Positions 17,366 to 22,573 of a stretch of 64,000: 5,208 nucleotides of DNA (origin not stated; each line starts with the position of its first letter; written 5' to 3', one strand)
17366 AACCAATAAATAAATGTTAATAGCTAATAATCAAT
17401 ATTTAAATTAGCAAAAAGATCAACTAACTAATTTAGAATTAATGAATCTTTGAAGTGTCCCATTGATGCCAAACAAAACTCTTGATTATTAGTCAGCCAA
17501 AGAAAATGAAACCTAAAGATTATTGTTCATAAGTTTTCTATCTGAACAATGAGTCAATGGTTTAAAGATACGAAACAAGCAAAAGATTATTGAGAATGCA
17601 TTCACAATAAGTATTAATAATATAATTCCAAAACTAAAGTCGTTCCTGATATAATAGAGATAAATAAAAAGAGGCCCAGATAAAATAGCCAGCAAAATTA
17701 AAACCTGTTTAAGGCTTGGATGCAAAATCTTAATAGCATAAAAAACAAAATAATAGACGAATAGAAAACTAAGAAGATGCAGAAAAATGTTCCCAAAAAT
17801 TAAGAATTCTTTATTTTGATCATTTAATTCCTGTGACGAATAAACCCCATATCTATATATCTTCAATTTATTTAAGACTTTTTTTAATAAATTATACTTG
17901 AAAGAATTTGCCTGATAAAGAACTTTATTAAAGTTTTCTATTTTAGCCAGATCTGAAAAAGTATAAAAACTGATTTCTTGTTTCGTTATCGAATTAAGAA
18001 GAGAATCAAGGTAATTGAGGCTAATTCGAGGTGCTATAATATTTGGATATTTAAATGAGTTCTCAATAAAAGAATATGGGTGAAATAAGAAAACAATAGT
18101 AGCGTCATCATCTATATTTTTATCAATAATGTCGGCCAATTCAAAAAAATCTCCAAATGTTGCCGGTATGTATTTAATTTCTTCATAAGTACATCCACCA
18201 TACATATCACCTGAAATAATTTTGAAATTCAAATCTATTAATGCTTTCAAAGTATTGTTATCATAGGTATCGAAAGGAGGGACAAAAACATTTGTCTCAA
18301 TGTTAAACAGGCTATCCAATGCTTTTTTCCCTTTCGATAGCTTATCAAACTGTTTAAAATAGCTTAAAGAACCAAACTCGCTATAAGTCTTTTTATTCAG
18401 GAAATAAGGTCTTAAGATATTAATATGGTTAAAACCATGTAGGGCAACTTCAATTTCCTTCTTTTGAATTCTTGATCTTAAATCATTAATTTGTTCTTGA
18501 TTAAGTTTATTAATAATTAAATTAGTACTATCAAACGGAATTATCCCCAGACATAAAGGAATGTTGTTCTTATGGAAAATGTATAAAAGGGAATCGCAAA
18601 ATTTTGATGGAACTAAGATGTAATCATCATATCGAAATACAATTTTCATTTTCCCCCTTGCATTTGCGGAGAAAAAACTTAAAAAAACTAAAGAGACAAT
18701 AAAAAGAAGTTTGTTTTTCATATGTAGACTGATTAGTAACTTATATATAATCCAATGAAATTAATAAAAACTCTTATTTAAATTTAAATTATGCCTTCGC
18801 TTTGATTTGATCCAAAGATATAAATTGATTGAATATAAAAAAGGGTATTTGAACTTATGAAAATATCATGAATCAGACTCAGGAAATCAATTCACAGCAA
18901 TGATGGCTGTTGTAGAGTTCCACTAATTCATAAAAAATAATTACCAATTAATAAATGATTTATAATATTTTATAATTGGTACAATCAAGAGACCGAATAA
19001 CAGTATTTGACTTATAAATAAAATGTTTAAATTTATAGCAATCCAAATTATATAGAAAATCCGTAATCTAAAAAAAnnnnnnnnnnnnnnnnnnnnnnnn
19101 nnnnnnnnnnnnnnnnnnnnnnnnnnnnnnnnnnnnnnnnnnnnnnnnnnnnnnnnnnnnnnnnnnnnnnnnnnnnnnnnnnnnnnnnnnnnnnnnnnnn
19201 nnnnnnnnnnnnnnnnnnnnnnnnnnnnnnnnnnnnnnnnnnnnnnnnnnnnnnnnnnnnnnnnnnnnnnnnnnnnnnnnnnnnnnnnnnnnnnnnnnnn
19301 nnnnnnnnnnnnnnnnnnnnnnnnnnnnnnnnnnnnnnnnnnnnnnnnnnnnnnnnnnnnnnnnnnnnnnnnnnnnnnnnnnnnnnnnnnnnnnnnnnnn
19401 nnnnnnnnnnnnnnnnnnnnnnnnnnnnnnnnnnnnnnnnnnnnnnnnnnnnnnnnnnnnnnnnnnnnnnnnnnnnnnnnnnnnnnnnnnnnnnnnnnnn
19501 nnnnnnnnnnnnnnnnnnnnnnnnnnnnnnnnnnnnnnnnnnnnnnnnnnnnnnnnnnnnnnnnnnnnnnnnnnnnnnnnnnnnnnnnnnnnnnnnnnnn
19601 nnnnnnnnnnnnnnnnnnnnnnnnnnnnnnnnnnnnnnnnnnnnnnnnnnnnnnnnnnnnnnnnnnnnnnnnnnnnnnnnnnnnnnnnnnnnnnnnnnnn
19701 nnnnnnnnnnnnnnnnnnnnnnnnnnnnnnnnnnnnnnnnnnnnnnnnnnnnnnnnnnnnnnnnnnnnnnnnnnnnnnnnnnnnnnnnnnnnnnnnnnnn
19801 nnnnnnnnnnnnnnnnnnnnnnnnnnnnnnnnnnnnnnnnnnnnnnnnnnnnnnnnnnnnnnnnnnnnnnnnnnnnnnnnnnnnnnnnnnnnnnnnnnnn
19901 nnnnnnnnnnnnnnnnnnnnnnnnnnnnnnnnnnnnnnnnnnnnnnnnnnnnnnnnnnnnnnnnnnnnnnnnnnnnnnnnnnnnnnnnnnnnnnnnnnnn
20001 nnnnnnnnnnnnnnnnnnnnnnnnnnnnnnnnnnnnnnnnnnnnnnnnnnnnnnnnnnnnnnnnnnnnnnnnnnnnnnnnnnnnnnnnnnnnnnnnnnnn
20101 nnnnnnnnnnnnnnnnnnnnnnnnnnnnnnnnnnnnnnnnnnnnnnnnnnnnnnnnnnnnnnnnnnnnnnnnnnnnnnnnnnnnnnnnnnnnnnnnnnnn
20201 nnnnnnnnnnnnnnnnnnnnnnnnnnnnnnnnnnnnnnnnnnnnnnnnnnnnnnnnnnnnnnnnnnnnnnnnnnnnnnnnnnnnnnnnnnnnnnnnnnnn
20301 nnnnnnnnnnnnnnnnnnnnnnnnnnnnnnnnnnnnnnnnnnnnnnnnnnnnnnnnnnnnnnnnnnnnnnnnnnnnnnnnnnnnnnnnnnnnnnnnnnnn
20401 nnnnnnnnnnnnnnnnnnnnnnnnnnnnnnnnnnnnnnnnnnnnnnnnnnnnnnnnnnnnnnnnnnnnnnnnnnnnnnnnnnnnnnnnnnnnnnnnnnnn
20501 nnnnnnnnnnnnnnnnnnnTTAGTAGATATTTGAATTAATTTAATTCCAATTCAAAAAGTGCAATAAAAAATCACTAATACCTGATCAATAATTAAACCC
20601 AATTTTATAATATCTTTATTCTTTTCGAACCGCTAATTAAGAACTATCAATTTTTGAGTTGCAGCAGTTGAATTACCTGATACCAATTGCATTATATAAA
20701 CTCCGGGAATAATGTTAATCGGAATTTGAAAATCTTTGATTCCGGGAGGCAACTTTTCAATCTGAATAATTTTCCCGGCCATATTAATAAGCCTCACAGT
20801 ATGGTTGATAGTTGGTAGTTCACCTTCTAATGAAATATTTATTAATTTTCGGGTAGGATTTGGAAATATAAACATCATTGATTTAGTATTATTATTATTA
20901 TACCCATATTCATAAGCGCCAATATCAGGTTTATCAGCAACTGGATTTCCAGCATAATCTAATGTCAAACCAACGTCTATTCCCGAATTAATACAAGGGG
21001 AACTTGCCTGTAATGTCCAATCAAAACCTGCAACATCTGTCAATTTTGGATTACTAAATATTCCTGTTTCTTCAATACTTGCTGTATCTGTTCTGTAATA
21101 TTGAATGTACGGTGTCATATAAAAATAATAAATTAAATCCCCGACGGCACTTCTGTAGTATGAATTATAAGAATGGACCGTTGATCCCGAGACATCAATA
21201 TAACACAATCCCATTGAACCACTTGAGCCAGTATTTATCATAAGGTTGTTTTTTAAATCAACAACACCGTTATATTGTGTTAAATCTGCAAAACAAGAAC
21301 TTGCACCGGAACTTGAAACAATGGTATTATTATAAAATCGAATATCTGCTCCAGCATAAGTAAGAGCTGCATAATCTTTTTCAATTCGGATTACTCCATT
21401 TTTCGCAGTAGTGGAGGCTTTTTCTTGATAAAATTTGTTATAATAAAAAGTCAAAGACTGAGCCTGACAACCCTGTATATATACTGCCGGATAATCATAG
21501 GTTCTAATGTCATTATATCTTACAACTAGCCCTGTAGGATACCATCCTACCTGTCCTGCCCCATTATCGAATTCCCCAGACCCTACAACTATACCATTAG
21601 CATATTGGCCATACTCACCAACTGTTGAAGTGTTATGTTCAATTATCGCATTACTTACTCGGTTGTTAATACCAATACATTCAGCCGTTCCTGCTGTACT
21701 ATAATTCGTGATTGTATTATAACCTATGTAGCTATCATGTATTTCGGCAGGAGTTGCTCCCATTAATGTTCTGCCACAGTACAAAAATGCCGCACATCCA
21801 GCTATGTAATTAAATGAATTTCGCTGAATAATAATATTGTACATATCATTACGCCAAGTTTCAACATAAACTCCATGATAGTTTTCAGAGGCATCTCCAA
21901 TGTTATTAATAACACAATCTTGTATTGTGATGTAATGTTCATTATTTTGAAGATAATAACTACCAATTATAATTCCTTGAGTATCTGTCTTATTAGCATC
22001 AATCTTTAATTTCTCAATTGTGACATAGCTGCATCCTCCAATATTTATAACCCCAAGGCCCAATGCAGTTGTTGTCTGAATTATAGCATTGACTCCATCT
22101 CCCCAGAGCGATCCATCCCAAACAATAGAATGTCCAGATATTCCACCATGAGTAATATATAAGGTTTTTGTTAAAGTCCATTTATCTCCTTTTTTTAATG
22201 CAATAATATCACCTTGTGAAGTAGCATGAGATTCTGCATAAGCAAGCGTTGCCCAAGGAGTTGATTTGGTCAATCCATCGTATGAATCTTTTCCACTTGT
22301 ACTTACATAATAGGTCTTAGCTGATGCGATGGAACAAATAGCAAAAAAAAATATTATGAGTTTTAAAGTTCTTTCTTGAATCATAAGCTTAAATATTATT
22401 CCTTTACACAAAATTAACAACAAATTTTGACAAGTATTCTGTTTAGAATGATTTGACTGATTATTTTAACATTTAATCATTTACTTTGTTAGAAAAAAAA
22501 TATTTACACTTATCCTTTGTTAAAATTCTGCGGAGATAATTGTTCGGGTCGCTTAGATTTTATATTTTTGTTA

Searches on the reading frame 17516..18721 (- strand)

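Call 61: search_protein_families(library=pfam, proteins=[window:17516-18721:-], max_evalue=0.00001)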
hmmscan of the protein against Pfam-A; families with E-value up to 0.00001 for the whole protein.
window:17516-18721:- (402 aa): 2 families
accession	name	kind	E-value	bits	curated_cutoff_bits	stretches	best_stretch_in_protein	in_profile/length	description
PF10096.14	DUF2334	-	4.5e-20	72.6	26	1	46-233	22-191/203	Uncharacterized protein conserved in bacteria (DUF2334)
PF01522.26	Polysacc_deac_1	-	1.5e-06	28.6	23.1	1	25-167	7-122/124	Polysaccharide deacetylase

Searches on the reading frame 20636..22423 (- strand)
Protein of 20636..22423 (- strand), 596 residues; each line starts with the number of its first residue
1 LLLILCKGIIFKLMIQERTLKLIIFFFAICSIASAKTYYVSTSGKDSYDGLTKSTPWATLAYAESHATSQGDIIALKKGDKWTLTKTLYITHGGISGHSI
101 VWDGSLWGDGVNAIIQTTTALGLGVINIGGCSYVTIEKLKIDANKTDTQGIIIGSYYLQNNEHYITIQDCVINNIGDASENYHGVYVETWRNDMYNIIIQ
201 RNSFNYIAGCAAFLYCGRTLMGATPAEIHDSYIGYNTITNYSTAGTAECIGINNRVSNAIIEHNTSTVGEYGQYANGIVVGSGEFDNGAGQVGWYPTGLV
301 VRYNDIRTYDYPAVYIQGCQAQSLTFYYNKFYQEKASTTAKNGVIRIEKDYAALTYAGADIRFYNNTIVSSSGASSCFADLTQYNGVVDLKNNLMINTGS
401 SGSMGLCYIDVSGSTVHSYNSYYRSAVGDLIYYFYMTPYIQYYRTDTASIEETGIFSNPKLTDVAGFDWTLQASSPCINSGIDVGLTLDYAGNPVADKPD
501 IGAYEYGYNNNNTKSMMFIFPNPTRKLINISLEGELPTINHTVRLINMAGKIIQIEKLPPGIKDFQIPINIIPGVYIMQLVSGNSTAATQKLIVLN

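Call 61: search_protein_families(library=pfam, proteins=[window:20636-22423:-], max_evalue=0.00001)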
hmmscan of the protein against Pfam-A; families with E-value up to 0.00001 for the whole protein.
window:20636-22423:- (596 aa): 1 family
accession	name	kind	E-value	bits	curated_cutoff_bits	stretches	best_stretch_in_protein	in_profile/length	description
PF18962.6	Por_Secre_tail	-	9.2e-08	32.7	27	1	519-594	1-75/75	Secretion system C-terminal sorting domain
